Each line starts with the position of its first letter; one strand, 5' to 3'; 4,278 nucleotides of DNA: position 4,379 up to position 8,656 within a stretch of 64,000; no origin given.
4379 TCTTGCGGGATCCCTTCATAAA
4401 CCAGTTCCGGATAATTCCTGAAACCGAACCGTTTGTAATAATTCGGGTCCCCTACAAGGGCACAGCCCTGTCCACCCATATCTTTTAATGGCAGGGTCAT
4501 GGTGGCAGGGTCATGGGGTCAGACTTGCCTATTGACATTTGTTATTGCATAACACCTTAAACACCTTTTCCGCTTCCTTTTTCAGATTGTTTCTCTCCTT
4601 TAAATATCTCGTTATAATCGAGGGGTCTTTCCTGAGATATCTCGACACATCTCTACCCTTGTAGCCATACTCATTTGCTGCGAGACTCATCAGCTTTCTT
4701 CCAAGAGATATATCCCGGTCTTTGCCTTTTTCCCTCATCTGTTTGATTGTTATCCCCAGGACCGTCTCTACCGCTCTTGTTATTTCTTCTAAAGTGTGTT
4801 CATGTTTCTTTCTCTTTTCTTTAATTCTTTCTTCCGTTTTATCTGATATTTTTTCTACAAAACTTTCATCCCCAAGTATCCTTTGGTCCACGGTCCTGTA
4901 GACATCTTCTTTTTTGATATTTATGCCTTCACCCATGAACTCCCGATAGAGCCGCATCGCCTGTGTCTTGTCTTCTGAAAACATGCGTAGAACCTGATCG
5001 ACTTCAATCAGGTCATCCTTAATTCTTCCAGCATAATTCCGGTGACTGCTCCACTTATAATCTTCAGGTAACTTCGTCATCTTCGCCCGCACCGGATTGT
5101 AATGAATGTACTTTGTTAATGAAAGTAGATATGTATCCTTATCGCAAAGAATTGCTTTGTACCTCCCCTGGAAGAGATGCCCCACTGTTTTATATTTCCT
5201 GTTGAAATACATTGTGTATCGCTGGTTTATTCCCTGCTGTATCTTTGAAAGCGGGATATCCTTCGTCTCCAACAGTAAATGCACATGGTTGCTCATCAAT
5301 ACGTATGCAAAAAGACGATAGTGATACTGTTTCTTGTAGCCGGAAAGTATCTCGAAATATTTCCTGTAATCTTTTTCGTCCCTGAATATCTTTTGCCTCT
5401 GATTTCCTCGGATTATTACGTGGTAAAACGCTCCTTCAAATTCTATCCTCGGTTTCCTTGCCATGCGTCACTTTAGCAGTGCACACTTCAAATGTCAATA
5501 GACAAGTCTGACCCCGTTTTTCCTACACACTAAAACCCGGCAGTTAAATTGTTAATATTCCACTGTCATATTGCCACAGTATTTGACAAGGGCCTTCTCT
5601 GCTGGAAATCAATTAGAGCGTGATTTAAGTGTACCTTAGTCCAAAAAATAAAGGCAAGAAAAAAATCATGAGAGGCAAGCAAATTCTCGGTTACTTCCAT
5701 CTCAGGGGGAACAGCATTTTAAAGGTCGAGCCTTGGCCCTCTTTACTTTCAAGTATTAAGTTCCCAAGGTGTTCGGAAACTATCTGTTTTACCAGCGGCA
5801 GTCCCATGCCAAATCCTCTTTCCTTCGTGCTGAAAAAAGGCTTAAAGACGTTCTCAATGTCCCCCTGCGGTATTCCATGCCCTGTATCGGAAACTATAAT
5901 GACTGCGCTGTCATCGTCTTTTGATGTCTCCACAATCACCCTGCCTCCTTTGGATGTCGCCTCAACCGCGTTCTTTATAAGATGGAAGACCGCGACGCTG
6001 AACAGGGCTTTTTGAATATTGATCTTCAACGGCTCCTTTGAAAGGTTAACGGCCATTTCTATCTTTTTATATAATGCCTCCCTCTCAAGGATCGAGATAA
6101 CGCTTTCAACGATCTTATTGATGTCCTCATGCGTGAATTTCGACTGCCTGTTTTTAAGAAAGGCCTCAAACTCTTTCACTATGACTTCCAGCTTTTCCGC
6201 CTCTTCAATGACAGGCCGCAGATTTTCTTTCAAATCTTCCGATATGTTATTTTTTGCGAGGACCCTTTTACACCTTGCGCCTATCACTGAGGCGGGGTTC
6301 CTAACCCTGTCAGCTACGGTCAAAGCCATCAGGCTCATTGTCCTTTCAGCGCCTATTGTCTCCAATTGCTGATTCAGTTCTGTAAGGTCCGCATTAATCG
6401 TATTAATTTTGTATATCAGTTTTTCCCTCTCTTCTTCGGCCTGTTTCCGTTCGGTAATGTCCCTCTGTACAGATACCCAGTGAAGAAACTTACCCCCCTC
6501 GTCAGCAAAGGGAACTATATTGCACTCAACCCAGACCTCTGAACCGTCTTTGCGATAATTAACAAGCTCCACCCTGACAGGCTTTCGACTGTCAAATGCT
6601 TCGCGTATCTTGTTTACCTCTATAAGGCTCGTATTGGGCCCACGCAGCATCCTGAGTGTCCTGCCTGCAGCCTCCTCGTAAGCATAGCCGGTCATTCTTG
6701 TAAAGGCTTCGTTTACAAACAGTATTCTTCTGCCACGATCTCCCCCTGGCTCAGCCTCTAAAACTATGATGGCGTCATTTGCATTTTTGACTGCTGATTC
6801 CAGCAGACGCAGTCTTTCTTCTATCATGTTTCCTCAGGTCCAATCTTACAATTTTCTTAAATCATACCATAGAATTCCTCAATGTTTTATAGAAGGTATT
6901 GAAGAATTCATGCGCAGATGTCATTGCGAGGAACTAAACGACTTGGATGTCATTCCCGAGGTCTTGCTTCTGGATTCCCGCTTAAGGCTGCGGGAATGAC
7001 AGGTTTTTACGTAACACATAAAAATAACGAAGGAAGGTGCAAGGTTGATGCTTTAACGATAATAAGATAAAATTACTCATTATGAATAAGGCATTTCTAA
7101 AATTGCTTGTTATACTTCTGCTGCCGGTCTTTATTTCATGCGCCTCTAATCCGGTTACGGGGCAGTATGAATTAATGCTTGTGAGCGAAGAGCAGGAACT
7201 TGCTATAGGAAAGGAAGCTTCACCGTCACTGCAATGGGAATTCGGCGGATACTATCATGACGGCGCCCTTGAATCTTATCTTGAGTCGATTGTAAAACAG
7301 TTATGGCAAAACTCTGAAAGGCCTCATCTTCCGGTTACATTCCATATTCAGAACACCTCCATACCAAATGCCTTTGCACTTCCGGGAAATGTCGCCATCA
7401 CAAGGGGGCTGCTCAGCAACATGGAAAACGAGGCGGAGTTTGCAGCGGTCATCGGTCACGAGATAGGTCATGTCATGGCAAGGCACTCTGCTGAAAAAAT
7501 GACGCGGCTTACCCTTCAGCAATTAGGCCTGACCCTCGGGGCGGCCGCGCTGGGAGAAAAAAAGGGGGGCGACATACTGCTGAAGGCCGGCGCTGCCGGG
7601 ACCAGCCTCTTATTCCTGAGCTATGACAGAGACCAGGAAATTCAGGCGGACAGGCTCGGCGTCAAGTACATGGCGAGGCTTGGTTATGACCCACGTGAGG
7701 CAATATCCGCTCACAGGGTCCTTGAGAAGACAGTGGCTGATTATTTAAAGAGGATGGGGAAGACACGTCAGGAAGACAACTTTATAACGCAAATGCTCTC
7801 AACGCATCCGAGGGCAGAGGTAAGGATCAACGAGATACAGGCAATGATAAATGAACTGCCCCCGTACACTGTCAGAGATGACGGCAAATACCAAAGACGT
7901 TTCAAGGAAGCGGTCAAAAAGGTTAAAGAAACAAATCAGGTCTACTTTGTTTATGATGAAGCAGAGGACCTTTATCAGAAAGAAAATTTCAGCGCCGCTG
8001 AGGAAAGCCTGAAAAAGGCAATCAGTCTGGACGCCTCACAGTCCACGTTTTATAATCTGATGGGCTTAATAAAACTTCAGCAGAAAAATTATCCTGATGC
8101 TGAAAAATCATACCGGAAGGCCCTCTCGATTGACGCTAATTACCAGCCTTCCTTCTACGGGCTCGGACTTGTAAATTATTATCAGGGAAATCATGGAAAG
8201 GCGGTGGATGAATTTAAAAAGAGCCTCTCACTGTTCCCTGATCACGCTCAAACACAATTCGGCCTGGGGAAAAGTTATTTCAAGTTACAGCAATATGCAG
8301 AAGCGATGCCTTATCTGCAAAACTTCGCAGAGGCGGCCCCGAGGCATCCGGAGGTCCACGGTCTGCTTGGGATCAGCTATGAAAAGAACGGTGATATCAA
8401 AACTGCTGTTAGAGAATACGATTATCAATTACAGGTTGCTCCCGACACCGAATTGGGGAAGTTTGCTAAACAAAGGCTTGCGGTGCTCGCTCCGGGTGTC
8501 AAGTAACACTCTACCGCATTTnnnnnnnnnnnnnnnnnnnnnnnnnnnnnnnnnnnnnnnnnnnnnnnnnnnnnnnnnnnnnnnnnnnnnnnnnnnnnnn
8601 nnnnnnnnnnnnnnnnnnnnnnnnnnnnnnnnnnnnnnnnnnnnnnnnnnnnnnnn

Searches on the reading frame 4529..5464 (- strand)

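Call 46: search_protein_families(library=pfam, proteins=[window:4529-5464:-], max_evalue=0.001)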
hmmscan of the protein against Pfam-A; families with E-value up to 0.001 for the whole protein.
window:4529-5464:- (311 aa): 1 family
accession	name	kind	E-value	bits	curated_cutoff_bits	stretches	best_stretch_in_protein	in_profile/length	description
PF01797.21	Y1_Tnp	-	1.1e-16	61.5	23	1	13-122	6-120/121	Transposase IS200 like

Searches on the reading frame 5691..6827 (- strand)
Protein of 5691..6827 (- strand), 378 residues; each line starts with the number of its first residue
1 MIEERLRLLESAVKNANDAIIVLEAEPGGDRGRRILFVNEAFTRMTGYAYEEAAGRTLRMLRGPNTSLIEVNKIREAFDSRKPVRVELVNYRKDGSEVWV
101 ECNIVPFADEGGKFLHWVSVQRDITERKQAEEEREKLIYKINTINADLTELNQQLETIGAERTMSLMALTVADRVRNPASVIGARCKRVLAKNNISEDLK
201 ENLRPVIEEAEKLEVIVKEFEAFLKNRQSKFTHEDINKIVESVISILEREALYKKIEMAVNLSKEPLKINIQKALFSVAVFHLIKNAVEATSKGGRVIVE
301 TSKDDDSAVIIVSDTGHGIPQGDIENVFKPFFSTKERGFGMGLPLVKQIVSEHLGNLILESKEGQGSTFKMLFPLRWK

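Call 46: search_protein_families(library=pfam, proteins=[window:5691-6827:-], max_evalue=0.001)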
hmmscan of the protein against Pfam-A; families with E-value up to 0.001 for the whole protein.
window:5691-6827:- (378 aa): 9 families
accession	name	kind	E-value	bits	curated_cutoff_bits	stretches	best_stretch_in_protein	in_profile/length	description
PF02518.31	HATPase_c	-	3.1e-22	79.5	26.4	1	279-375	9-109/111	Histidine kinase-, DNA gyrase B-, and HSP90-like ATPase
PF13426.13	PAS_9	-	6.3e-21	75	27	1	32-126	11-103/103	PAS domain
PF00989.32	PAS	-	1.2e-16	61.2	22.6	1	12-124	6-113/113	PAS fold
PF08448.16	PAS_4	-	2e-12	47.8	23.1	1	15-129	3-110/110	PAS fold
PF08447.18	PAS_3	-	7.5e-12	45.8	25.6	1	35-120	1-88/89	PAS fold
PF13188.13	PAS_8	-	9.6e-08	32.1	21.8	1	8-63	2-52/65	PAS domain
PF13581.12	HATPase_c_2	-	7.3e-07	29.7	27.4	1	283-353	39-112/127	Histidine kinase-like ATPase domain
PF13589.12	HATPase_c_3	-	1.5e-06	28.8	25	1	276-336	3-62/137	Histidine kinase-, DNA gyrase B-, and HSP90-like ATPase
PF14501.12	HATPase_c_5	-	7.8e-05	23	22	1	277-365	7-94/102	GHKL domain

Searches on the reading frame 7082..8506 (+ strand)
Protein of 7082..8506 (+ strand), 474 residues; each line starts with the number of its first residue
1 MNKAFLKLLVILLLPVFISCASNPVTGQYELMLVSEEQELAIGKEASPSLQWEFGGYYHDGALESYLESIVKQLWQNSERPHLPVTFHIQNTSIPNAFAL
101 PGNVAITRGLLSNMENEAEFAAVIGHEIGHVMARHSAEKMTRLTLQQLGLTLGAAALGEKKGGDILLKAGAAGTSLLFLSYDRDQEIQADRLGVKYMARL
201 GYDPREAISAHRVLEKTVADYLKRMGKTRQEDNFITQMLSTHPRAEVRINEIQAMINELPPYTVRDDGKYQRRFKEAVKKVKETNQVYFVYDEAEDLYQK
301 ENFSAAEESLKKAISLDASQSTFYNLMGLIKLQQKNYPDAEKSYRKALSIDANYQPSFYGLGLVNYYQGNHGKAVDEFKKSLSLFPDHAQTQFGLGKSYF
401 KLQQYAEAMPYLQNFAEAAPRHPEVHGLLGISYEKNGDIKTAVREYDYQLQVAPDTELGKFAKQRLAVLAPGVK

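Call 46: search_protein_families(library=pfam, proteins=[window:7082-8506:+], max_evalue=0.001)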
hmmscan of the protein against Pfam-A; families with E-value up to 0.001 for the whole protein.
window:7082-8506:+ (474 aa): 19 families
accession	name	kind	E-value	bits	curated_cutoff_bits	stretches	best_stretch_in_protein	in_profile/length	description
PF01435.24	Peptidase_M48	-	1.9e-38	132.6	20.3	1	64-255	4-185/186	Peptidase family M48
PF07719.23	TPR_2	-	7.9e-23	79.1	27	2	358-388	4-34/34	Tetratricopeptide repeat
PF00515.34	TPR_1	-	1.7e-21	75.5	27.8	2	324-354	4-34/34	Tetratricopeptide repeat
PF13432.12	TPR_16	-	2.1e-18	66.9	32.7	3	291-352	1-62/65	Tetratricopeptide repeat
PF13181.12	TPR_8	-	2.9e-18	64.8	25.7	0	323-353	3-33/34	Tetratricopeptide repeat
PF13414.12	TPR_11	-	8.2e-16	57.9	26.8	1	328-369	1-42/42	TPR repeat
PF13424.12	TPR_12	-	3.7e-15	56.3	30.1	2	322-385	4-75/77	Tetratricopeptide repeat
PF14559.12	TPR_19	-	4.8e-14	52.9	25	1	368-429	4-65/68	Tetratricopeptide repeat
PF13431.12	TPR_17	-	6.8e-13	48.2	24.4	0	378-408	2-32/34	Tetratricopeptide repeat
PF13428.12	TPR_14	-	1.5e-11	44.2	23.5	0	392-430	4-42/44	Tetratricopeptide repeat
PF23914.1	TPR_CcmH_CycH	-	5e-10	39.9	42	1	361-455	56-153/158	Cytochrome c-type biogenesis protein H TPR domain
PF12895.13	ANAPC3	-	2.2e-09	37.9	27.2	1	333-414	1-81/82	Anaphase-promoting complex, cyclosome, subunit 3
PF13174.12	TPR_6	-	2.2e-09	37.8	26.3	0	392-420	3-31/33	Tetratricopeptide repeat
PF13371.12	TPR_9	-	4.2e-07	30.3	35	0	381-425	21-65/73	Tetratricopeptide repeat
PF24575.1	TPR_Slam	-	1.1e-06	29.4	35.2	0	359-408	51-100/104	Surface lipoprotein assembly modifier, N-terminal TPR repeats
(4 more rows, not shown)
